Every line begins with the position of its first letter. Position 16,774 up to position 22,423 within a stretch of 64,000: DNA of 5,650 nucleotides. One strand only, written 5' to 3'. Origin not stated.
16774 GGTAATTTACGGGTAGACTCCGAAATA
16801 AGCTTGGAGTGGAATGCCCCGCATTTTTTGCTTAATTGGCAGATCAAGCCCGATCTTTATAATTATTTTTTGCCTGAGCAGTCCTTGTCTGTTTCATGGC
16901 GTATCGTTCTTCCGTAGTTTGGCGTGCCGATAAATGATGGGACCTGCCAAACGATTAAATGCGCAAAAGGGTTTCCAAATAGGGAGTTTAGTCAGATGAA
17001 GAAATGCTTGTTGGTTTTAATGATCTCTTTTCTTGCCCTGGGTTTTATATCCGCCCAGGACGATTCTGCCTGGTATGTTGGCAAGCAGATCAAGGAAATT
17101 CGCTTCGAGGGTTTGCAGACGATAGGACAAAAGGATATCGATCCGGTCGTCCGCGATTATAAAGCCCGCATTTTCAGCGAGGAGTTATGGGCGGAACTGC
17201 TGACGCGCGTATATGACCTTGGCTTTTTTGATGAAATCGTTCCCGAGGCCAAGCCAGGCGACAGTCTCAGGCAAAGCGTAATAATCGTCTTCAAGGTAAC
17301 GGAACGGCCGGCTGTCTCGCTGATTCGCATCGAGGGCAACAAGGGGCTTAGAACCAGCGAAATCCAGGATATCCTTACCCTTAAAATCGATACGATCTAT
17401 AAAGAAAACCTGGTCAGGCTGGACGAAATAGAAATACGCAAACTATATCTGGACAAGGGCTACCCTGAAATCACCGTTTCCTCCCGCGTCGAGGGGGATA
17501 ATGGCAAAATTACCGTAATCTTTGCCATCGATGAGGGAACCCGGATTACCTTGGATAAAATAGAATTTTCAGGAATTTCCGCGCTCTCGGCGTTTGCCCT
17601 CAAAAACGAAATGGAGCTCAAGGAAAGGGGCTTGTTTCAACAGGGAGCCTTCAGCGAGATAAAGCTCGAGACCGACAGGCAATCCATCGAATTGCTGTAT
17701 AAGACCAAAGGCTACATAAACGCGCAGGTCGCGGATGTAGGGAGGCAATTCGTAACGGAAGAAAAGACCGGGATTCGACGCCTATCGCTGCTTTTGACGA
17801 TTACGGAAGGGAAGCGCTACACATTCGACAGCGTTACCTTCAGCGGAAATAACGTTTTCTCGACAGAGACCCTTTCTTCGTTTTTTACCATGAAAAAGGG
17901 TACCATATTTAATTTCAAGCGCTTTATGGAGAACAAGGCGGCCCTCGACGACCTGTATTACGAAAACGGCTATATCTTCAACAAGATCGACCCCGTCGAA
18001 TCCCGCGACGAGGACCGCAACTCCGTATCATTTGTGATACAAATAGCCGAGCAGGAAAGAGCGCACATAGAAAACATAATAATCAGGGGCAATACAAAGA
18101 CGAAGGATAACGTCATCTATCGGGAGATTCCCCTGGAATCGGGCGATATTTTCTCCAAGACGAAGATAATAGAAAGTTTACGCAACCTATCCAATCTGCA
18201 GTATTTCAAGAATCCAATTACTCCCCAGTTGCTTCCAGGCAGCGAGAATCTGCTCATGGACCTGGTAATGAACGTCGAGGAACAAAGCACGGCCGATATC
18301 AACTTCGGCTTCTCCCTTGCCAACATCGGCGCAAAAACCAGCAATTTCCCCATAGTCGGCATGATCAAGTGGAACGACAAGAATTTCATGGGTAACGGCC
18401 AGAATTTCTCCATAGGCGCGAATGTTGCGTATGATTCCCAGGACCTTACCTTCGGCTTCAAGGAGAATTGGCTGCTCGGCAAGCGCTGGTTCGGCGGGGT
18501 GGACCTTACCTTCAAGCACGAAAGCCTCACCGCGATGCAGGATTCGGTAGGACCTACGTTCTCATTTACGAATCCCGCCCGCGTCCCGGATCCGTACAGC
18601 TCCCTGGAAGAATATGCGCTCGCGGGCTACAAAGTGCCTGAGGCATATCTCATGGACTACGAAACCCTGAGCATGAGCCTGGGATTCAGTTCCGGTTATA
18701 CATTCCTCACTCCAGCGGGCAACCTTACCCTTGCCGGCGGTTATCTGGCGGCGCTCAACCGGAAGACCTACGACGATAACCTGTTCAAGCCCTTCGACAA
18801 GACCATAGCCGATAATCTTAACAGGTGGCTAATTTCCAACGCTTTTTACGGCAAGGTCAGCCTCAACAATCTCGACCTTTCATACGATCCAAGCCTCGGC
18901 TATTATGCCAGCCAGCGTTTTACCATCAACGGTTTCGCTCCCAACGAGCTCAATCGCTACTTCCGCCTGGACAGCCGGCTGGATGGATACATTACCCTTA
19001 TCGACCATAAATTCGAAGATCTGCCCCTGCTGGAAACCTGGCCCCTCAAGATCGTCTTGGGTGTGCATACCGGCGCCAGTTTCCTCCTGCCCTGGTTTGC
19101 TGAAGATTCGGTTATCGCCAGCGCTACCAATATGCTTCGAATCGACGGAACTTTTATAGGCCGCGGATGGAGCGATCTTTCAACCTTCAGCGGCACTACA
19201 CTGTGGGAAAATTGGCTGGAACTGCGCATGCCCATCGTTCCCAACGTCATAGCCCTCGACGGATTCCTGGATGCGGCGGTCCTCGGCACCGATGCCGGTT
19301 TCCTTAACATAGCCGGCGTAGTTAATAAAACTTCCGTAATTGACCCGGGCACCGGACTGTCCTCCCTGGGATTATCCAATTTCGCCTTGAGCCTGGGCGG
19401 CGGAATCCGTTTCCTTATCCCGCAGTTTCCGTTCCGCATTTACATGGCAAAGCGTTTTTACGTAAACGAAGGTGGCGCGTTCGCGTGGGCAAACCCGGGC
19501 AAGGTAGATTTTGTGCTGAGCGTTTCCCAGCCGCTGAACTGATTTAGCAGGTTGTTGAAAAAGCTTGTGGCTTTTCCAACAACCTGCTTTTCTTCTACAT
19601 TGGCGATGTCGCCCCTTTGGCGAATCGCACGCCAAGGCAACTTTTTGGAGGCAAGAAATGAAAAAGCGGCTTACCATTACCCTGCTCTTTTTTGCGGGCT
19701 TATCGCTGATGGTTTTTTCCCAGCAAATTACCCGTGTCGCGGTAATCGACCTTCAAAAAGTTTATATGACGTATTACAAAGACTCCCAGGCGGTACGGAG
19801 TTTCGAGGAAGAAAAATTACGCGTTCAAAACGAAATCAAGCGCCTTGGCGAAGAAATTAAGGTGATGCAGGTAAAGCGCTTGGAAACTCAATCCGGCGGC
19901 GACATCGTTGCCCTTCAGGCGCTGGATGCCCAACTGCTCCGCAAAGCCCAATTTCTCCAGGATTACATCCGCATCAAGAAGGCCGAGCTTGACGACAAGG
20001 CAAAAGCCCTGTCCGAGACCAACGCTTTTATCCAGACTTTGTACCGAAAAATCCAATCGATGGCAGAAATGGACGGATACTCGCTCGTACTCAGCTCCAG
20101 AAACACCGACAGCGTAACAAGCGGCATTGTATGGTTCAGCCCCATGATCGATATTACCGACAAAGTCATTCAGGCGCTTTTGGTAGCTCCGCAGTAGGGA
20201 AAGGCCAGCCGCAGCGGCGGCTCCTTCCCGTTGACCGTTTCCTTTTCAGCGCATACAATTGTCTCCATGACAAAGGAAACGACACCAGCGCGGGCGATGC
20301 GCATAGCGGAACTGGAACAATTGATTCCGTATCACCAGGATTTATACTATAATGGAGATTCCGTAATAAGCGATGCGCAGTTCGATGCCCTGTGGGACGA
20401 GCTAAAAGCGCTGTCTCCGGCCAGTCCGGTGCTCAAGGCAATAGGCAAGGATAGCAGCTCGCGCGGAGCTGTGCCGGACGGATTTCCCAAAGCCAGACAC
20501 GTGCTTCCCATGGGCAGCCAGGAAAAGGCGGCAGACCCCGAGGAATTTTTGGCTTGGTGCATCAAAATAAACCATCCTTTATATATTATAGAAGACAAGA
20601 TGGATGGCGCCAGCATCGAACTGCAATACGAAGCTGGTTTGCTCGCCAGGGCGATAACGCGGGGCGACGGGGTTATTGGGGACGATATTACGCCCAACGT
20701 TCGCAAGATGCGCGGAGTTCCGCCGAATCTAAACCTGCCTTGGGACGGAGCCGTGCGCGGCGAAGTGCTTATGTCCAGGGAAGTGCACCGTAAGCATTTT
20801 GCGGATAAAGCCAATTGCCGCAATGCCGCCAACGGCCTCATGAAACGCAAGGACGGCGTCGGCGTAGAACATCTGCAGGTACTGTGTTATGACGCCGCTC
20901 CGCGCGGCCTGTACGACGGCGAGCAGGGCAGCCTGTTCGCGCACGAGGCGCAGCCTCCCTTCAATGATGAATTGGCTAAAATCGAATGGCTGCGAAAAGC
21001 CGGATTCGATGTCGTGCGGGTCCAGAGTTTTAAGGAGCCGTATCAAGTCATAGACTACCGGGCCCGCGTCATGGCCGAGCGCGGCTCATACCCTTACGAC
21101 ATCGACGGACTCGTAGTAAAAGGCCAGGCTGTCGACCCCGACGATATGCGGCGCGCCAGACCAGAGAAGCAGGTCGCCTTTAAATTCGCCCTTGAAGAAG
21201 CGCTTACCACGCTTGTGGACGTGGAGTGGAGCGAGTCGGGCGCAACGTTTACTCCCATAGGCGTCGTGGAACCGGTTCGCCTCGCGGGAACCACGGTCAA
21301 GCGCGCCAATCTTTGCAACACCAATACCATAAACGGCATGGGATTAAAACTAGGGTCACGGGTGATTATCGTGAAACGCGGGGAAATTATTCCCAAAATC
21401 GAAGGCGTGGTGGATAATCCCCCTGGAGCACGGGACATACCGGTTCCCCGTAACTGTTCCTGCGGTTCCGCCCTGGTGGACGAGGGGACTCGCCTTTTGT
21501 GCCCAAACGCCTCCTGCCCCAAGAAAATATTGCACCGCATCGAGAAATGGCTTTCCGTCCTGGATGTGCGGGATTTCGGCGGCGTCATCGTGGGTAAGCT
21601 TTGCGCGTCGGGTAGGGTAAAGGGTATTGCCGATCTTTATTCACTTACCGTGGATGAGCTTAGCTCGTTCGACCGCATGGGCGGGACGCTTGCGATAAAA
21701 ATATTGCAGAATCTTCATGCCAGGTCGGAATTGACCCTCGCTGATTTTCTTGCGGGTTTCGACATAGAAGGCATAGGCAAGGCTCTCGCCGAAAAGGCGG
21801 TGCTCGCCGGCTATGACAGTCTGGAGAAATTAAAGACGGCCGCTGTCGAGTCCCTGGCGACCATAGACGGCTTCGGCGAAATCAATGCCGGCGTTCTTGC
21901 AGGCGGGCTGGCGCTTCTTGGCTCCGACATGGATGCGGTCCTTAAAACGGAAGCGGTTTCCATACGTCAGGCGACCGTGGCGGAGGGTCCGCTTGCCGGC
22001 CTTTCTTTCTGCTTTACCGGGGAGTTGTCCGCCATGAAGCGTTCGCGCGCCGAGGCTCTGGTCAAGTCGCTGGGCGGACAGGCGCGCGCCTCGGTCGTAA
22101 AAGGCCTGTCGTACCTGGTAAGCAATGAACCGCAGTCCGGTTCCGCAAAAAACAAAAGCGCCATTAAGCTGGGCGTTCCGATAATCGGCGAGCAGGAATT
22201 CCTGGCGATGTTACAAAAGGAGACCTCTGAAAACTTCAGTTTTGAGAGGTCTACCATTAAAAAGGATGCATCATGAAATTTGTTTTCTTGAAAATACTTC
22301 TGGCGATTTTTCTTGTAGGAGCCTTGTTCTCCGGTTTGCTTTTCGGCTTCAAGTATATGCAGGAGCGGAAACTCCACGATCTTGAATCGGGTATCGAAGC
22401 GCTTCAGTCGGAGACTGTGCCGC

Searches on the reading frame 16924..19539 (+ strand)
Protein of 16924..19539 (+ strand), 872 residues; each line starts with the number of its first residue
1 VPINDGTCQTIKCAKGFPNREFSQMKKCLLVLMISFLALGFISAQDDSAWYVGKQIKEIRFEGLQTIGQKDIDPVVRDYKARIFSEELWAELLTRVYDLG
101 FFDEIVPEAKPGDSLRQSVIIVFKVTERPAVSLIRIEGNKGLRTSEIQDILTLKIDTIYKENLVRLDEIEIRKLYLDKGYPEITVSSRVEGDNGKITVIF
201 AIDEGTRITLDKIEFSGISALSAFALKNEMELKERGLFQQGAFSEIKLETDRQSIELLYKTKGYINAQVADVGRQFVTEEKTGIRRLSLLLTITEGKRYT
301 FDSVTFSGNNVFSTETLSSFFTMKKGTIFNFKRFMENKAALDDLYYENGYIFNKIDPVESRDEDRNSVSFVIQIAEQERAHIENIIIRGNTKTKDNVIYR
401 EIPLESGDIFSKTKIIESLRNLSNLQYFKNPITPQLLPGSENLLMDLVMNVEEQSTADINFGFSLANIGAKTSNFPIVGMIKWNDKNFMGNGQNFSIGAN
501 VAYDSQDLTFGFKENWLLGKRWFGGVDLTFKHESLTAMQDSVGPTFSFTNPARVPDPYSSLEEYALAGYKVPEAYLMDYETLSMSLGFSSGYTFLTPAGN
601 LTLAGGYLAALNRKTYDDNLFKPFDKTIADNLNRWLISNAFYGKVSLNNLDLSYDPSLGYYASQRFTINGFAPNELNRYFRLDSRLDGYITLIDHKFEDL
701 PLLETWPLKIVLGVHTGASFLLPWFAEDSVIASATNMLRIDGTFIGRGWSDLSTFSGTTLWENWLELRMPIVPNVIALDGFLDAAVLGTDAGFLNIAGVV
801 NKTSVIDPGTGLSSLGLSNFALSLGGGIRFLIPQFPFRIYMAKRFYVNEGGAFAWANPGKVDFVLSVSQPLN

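Call 62: search_protein_families(library=pfam, proteins=[window:16924-19539:+], max_evalue=0.00001)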
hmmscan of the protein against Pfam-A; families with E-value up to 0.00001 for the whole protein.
window:16924-19539:+ (872 aa): 3 families
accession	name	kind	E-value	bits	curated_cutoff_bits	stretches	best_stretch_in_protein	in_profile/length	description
PF07244.20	POTRA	-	3.7e-52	175.4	21.3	5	299-376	1-78/79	Surface antigen variable number repeat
PF01103.29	Omp85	-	9.7e-22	78.3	24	1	487-845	1-306/325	Omp85 superfamily domain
PF08479.16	POTRA_2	-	2e-07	31.2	24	0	302-356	4-58/76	POTRA domain, ShlB-type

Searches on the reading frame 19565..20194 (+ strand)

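Call 62: search_protein_families(library=pfam, proteins=[window:19565-20194:+], max_evalue=0.00001)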
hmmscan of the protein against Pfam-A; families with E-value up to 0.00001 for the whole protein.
window:19565-20194:+ (210 aa): 1 family
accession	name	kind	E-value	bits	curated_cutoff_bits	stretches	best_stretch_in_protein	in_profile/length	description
PF03938.19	OmpH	-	1.1e-15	58.5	32.4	1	57-205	1-141/141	Outer membrane protein (OmpH-like)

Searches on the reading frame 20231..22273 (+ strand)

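Call 62: search_protein_families(library=pfam, proteins=[window:20231-22273:+], max_evalue=0.00001)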
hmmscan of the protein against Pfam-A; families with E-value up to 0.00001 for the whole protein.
window:20231-22273:+ (681 aa): 4 families
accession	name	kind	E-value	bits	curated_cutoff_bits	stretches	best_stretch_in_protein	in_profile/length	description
PF01653.23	DNA_ligase_aden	-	1.4e-33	116.9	27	1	85-300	4-228/253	NAD-dependent DNA ligase adenylation domain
PF03120.22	DNA_ligase_OB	-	3.5e-15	56.1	32.9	1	328-395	4-72/79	NAD-dependent DNA ligase OB-fold domain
PF00533.33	BRCT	-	2.6e-09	37.6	21.3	1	585-660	3-77/78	BRCA1 C Terminus (BRCT) domain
PF14520.12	HHH_5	-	4.2e-09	37.2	27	1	511-553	6-48/57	Helix-hairpin-helix domain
